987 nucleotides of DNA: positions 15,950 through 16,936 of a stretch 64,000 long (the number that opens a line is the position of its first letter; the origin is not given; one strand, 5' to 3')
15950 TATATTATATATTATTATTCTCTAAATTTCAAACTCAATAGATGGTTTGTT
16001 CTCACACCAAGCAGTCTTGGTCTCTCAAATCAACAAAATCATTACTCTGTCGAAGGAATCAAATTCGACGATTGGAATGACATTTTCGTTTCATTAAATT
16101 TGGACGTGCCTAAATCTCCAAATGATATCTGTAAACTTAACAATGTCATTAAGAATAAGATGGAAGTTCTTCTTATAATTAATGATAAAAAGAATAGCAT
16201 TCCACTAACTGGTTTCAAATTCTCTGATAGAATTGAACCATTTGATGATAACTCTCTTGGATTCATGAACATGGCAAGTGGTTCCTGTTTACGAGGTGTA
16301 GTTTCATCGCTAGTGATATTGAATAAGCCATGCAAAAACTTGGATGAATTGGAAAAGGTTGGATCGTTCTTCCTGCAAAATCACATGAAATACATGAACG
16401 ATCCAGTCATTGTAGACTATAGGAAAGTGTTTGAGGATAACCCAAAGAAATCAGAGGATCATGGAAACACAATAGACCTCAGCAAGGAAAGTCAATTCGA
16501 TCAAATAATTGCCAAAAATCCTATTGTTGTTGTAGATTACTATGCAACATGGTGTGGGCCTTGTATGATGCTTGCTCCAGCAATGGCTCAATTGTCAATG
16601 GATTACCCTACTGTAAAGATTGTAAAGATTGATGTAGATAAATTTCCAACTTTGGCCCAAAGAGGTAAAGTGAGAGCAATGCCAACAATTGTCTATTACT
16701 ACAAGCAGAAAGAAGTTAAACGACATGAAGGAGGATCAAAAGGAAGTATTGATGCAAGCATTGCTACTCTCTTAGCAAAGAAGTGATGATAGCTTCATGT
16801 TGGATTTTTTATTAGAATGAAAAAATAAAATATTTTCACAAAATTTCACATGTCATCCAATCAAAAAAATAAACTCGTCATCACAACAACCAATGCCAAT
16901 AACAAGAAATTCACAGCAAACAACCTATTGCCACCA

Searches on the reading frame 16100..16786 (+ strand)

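Call 34: search_protein_families(library=pfam, proteins=[window:16100-16786:+], max_evalue=0.01)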
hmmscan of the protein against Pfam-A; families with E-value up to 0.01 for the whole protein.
window:16100-16786:+ (228 aa): 4 families
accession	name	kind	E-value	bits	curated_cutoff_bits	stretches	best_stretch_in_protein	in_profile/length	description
PF00085.26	Thioredoxin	-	1.6e-24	86.3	23.5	1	129-219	6-99/103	Thioredoxin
PF13098.12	Thioredoxin_2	-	0.00067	20.4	27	1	140-212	5-94/104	Thioredoxin-like domain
PF13905.12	Thioredoxin_8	-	0.00069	20.3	27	1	142-182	3-46/94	Thioredoxin-like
PF14595.12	Thioredoxin_9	-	0.0018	18.6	25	1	114-203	15-107/129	Thioredoxin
